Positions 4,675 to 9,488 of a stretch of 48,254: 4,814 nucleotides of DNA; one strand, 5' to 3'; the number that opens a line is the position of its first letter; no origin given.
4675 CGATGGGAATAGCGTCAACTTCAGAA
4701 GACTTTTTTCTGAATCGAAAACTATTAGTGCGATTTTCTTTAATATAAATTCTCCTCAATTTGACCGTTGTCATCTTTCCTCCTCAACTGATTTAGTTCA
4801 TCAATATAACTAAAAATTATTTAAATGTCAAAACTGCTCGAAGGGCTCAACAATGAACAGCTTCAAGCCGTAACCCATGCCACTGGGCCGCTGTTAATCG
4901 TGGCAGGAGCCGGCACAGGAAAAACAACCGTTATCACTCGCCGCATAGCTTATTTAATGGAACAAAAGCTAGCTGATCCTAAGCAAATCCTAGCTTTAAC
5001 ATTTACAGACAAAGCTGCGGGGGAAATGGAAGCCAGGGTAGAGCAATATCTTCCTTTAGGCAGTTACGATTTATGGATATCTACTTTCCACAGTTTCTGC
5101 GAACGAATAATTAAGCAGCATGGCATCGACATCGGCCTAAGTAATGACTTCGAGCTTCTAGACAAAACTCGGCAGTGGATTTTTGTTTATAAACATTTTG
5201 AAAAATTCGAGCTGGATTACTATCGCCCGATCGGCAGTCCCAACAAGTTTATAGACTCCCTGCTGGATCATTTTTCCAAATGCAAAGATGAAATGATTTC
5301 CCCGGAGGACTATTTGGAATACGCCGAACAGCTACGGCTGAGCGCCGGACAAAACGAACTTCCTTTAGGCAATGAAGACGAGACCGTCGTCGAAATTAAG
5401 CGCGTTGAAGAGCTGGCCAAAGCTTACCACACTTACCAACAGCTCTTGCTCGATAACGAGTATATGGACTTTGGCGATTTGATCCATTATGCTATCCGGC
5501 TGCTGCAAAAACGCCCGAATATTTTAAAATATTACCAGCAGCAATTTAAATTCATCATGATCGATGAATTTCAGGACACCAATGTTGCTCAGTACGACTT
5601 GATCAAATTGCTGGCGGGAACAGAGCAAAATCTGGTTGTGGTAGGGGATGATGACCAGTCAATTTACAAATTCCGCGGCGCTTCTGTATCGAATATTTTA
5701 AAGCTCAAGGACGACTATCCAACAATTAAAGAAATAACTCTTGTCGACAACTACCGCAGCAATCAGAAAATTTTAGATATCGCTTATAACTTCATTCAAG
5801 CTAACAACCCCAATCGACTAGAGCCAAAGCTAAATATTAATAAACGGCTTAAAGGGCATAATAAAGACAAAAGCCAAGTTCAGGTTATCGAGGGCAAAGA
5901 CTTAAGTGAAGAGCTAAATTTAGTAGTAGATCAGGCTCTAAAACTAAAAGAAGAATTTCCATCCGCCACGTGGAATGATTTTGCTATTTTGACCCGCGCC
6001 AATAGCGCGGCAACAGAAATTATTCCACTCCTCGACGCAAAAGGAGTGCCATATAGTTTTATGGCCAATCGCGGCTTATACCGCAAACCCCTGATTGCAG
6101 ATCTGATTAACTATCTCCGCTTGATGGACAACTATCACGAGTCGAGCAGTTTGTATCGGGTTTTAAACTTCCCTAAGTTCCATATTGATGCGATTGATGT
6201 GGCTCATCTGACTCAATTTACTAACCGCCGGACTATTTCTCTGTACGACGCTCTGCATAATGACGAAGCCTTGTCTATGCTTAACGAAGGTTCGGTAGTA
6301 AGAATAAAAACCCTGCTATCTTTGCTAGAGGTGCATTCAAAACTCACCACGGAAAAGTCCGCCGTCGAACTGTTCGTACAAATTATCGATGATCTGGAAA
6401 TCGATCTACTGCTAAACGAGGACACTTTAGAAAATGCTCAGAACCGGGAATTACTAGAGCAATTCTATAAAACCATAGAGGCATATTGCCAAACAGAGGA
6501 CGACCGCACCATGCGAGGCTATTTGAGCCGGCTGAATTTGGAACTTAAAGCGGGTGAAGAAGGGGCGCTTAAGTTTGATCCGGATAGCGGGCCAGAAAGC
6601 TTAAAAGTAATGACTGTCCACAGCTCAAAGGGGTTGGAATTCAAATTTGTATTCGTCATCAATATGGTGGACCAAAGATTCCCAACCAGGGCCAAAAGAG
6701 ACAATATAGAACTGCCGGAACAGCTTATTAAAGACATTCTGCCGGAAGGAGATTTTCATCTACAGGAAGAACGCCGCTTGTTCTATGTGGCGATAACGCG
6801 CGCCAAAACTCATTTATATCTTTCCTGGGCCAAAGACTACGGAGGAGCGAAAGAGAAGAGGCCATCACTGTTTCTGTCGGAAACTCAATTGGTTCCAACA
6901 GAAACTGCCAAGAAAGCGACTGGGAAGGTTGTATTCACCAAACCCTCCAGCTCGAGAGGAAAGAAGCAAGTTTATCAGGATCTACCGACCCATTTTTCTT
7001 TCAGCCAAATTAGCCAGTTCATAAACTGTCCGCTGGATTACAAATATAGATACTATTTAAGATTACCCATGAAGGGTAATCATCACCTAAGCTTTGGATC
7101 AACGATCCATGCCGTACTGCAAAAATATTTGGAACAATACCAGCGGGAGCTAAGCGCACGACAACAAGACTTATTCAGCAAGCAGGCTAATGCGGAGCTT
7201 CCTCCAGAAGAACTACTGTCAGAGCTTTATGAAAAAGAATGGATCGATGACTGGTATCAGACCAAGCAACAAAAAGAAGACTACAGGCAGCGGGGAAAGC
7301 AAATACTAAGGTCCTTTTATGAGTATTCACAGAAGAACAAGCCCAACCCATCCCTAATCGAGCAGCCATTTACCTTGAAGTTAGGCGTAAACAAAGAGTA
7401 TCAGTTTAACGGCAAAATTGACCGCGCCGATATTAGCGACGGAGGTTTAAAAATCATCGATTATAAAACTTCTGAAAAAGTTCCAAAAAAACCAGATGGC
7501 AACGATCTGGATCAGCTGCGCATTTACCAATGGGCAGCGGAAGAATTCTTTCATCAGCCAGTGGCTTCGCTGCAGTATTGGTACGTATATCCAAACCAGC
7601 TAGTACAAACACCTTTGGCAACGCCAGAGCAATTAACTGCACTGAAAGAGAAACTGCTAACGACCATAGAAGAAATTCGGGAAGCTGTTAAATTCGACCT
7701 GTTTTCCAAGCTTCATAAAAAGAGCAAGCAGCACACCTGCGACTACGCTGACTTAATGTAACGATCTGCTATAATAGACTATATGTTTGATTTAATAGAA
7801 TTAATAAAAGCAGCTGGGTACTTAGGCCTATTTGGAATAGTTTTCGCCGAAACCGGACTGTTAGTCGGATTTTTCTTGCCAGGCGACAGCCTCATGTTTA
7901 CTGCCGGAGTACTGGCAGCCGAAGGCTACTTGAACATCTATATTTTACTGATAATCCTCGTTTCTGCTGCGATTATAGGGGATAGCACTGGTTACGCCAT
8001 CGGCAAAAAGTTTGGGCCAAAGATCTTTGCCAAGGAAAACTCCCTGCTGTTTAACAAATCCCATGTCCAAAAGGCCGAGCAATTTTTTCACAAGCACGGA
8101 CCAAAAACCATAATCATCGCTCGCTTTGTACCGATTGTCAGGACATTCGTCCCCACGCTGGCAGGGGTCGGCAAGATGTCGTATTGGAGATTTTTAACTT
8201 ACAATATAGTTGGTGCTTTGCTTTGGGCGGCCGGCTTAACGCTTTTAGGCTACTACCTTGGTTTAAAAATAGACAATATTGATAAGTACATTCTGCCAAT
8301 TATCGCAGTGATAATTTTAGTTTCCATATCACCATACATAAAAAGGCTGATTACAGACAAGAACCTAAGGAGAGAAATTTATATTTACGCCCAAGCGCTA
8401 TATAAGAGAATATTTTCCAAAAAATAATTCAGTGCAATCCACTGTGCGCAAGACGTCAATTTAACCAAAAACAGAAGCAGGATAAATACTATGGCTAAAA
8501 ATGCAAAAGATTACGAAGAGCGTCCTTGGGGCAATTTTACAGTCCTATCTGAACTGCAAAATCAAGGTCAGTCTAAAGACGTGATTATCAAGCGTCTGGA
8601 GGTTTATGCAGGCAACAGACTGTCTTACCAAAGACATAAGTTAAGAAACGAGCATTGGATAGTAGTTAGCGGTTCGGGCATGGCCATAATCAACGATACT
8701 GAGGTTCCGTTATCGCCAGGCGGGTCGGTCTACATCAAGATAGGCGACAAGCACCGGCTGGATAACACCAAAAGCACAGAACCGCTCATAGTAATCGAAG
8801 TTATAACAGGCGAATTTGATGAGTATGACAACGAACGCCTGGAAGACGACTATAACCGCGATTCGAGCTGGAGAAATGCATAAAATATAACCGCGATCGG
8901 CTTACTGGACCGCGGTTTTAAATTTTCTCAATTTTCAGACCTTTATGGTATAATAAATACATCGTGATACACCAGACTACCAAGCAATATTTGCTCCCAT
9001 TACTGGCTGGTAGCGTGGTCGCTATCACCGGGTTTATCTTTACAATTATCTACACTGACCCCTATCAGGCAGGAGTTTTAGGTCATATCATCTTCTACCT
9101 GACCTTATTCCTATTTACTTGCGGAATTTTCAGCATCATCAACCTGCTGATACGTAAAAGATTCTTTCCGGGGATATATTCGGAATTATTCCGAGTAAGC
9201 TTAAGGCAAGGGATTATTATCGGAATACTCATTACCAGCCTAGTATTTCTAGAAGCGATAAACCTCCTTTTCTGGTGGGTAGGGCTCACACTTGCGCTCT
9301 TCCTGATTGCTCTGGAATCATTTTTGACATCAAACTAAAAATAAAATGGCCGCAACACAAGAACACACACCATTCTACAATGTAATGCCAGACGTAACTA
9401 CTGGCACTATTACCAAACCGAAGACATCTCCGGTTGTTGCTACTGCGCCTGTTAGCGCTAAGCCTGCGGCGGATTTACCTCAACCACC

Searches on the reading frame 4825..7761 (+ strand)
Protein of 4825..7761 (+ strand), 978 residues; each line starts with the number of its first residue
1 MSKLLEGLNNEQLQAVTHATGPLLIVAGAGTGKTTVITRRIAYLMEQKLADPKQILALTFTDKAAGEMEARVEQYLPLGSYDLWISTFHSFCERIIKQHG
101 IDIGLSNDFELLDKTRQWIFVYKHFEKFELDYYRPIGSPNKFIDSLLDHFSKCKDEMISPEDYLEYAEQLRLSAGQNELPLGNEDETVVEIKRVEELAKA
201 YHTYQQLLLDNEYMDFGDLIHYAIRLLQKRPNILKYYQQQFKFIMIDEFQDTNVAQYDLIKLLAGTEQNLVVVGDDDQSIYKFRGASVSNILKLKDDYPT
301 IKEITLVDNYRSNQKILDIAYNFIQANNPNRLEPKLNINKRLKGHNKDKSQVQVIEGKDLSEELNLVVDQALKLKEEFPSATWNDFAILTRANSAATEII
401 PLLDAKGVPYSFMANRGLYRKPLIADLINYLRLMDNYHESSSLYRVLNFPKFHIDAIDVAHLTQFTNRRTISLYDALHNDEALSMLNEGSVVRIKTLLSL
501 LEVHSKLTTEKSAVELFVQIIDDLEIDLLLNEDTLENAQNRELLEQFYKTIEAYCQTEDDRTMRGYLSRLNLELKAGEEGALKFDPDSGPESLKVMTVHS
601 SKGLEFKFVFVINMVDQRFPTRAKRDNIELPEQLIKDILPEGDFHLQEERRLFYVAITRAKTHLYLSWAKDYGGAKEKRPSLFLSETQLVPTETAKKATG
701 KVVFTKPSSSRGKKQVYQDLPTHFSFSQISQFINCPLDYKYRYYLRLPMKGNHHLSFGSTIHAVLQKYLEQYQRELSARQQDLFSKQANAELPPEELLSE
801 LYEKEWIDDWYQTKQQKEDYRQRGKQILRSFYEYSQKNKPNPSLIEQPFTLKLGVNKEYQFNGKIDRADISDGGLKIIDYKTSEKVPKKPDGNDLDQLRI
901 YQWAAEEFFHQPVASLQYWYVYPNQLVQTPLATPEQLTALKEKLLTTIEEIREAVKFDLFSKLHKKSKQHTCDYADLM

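Call 9: search_protein_families(library=pfam, proteins=[window:4825-7761:+], max_evalue=0.001)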
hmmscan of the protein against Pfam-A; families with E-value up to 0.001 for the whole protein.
window:4825-7761:+ (978 aa): 9 families
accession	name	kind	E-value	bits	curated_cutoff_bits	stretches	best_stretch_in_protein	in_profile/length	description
PF00580.27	UvrD-helicase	-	8.4e-86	288.4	23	1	8-299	1-271/271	UvrD/REP helicase N-terminal domain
PF13361.12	UvrD_C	-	2.9e-52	178.7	25.6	1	304-670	1-349/350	UvrD-like helicase C-terminal domain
PF12705.13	PDDEXK_1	-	2.3e-32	113.3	22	1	723-959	1-231/247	PD-(D/E)XK nuclease superfamily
PF13245.12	AAA_19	-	1.4e-24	87.2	25.1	1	13-284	2-134/134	AAA domain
PF13538.12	UvrD_C_2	-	1.1e-12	48.1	27.4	2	643-666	28-51/52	UvrD-like helicase C-terminal domain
PF13604.12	AAA_30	-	6.6e-08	33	27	1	8-72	2-66/191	AAA domain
PF21445.3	ADDB_N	-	1.4e-06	28.1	26.6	1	25-273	2-230/290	ADDB, N-terminal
PF10926.14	DUF2800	-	0.00016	21.4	21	1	724-909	4-164/368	Protein of unknown function (DUF2800)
PF01443.25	Viral_helicase1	-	0.00025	21.4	21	0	239-289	58-107/228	Viral superfamily 1 RNA helicase core domain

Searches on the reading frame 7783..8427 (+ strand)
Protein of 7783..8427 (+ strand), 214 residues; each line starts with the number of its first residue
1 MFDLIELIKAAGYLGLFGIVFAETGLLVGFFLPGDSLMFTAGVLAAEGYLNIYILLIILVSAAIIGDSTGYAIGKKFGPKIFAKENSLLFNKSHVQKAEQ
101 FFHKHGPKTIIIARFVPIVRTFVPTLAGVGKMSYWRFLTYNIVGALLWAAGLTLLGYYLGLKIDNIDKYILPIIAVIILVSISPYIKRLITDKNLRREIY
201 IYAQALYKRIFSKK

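Call 81: search_protein_families(library=pfam, proteins=[window:7783-8427:+], max_evalue=0.05)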
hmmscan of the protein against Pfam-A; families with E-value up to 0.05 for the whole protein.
window:7783-8427:+ (214 aa): 1 family
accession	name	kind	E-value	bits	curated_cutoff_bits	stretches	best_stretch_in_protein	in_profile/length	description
PF09335.16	VTT_dom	-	1.2e-23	84.4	33.9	1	32-157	1-122/123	VTT domain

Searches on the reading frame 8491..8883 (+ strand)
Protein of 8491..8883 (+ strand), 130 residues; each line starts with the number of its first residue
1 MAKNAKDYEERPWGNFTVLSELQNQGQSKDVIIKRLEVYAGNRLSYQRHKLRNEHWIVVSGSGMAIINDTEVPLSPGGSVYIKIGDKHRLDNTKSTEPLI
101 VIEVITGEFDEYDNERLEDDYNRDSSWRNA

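Call 81: search_protein_families(library=pfam, proteins=[window:8491-8883:+], max_evalue=0.05)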
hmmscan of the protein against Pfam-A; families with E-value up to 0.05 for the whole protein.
window:8491-8883:+ (130 aa): 3 families
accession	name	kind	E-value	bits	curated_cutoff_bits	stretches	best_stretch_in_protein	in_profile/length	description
PF01050.24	MannoseP_isomer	-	8.5e-21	74.7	23.6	1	10-119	13-116/116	Mannose-6-phosphate isomerase C-terminal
PF07883.17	Cupin_2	-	6.5e-09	35.8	27.2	1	45-104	12-69/70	Cupin domain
PF07385.18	Lyx_isomer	-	0.01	15.5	20.8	1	50-117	134-199/222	D-lyxose isomerase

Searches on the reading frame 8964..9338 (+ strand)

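Call 81: search_protein_families(library=pfam, proteins=[window:8964-9338:+], max_evalue=0.05)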
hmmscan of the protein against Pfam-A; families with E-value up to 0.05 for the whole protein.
window:8964-9338:+ (124 aa): 1 family
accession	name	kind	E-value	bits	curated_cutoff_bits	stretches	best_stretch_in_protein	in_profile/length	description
PF15062.11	ARL6IP6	-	0.049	14.2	27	0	7-38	24-53/86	Haemopoietic lineage transmembrane helix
